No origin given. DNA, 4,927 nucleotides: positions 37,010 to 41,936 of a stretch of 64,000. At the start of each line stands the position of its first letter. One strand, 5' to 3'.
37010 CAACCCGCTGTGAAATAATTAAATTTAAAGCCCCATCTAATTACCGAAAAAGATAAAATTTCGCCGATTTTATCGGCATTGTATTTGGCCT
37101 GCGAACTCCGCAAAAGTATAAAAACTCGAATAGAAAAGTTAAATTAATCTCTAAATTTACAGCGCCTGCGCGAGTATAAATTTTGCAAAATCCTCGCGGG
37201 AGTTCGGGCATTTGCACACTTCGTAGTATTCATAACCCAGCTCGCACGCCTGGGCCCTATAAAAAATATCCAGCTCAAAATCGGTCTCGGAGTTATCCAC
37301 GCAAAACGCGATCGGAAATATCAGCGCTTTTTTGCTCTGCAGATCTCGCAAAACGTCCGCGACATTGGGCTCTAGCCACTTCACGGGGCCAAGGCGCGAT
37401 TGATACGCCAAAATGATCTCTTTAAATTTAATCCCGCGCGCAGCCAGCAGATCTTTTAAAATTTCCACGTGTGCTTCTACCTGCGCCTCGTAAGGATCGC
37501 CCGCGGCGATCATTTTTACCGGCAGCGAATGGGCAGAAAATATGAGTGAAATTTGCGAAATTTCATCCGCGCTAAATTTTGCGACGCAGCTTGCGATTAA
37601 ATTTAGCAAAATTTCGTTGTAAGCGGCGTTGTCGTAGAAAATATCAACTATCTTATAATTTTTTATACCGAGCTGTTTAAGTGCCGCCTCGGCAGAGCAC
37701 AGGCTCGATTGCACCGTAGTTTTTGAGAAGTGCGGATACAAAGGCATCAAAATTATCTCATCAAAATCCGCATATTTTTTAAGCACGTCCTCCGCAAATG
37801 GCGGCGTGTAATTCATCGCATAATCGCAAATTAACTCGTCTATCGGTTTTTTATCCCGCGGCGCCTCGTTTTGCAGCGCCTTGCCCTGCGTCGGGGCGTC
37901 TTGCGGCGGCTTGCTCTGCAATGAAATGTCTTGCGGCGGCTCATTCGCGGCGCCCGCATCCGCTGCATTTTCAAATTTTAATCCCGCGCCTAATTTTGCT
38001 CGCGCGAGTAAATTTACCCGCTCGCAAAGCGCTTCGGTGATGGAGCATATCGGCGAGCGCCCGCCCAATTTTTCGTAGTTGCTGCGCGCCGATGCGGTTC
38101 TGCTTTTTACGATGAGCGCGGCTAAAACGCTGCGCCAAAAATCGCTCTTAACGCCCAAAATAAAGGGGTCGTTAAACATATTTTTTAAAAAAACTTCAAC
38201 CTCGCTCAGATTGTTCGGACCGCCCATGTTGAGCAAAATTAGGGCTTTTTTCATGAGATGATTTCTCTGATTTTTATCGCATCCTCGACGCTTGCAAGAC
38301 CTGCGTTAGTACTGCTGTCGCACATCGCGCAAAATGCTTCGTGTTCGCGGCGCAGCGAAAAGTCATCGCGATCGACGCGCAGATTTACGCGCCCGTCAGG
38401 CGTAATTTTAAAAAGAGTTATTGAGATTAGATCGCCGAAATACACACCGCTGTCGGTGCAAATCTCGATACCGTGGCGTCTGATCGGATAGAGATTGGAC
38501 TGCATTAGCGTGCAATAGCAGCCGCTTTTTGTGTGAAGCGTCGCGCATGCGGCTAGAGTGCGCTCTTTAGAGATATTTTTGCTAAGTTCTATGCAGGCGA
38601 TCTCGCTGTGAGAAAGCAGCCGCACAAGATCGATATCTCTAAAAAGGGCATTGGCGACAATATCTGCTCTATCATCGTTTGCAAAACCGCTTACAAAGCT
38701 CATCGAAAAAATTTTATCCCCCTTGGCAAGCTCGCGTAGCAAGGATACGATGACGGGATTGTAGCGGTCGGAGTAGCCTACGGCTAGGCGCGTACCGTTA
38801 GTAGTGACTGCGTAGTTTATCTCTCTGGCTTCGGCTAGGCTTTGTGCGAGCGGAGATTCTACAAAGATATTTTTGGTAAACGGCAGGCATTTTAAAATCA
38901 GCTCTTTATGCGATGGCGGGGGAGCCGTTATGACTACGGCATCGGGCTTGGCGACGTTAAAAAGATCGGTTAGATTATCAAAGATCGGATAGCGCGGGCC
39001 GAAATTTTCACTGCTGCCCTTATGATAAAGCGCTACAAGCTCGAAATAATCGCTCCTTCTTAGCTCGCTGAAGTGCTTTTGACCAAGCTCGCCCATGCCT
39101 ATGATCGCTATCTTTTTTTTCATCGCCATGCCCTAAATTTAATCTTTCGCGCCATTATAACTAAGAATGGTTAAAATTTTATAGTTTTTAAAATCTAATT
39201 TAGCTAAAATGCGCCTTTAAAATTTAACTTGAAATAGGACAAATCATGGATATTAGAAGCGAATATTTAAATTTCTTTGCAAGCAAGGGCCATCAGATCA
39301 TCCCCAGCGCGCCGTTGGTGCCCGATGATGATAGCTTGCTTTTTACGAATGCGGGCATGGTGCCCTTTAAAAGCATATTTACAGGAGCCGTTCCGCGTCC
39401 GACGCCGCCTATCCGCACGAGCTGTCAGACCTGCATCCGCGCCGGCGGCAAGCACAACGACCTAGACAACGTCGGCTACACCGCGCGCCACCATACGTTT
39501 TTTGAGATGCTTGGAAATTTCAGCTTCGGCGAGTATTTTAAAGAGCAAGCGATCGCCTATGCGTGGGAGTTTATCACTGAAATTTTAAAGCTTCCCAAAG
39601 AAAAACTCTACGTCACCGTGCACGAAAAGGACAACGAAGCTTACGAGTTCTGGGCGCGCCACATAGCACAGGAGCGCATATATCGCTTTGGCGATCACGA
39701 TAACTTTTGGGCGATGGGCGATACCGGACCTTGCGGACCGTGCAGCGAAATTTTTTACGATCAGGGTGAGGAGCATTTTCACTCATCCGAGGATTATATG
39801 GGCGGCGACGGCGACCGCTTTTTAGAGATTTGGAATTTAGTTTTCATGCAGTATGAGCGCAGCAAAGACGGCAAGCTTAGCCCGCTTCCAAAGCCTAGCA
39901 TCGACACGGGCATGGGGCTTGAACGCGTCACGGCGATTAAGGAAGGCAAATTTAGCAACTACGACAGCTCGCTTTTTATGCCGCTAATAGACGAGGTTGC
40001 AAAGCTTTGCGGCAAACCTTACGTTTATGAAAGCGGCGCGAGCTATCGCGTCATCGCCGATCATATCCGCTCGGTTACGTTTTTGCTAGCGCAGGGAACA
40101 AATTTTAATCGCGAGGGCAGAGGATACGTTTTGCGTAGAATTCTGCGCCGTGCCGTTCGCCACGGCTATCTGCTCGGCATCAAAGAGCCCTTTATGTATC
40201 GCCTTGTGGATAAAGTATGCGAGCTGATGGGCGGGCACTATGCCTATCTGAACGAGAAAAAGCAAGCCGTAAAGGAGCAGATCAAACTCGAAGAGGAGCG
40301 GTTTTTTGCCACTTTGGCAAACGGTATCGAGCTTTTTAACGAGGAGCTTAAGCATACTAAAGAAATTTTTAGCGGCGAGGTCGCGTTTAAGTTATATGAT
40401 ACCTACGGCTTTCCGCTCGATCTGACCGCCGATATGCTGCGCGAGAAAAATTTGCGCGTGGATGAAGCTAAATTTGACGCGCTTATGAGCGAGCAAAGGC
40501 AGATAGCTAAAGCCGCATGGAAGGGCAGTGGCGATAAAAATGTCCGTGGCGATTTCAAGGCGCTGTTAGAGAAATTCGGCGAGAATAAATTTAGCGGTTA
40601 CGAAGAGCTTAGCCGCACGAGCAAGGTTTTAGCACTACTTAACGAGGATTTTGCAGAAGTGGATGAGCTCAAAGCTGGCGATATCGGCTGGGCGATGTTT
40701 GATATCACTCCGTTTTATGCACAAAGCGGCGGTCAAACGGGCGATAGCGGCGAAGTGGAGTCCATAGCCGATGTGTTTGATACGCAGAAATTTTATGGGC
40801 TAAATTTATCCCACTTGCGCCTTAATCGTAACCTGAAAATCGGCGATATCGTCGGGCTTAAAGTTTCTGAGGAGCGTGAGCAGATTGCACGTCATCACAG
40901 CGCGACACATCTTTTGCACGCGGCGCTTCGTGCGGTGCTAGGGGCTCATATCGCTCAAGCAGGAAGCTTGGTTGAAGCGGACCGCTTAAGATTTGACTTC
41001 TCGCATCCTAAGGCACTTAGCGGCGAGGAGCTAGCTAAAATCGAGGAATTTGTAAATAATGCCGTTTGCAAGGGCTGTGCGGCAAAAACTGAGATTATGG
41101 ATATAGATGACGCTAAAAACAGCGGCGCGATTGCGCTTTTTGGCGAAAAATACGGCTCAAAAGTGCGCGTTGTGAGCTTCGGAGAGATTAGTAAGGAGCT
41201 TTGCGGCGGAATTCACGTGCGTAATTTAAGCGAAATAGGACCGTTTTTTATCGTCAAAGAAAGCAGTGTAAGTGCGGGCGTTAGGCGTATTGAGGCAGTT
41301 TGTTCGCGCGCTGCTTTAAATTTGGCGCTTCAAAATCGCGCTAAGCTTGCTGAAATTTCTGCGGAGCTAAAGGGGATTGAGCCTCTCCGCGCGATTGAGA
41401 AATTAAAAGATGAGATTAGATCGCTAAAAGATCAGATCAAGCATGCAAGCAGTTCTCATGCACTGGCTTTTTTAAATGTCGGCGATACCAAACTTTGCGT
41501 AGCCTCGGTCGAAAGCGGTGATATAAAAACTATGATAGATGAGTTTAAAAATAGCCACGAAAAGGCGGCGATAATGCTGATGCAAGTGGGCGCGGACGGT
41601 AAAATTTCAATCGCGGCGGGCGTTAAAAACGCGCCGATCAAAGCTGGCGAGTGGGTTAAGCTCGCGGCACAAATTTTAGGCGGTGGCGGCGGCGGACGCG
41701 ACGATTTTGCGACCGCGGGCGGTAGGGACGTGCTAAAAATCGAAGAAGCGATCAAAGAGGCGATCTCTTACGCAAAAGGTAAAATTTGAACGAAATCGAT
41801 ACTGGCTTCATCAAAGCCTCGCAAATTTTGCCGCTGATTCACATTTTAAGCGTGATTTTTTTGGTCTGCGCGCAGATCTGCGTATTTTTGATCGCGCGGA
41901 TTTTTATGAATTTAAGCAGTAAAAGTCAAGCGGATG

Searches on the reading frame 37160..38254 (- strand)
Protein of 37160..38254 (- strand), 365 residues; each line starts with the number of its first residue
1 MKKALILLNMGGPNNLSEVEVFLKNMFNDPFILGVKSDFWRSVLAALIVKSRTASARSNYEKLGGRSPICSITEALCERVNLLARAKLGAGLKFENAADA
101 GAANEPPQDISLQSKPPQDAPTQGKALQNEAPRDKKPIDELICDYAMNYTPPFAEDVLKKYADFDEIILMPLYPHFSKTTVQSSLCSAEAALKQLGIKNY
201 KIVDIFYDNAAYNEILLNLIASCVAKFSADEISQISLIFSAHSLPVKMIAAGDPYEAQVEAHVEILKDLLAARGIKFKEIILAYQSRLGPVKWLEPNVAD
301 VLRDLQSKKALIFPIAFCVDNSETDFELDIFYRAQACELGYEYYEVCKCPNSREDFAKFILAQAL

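Call 57: search_protein_families(library=pfam, proteins=[window:37160-38254:-], max_evalue=0.00001)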
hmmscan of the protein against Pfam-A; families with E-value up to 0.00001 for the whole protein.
window:37160-38254:- (365 aa): 1 family
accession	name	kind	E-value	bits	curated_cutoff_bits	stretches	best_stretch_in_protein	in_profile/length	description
PF00762.24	Ferrochelatase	-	9.4e-81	271.7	27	2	122-360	73-309/317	Ferrochelatase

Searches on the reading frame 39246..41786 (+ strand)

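Call 57: search_protein_families(library=pfam, proteins=[window:39246-41786:+], max_evalue=0.00001)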
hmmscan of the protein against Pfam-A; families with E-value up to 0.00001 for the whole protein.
window:39246-41786:+ (847 aa): 3 families
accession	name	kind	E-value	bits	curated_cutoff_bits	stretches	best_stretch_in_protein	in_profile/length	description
PF01411.24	tRNA-synt_2c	-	4e-203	676.4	30.3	1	2-544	1-552/552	tRNA synthetases class II (A)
PF07973.19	tRNA_SAD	-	2.5e-17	63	24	1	640-683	1-44/44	Threonyl and Alanyl tRNA synthetase second additional domain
PF02272.25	DHHA1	-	4.9e-15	56.3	25.9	1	749-844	3-101/102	DHHA1 domain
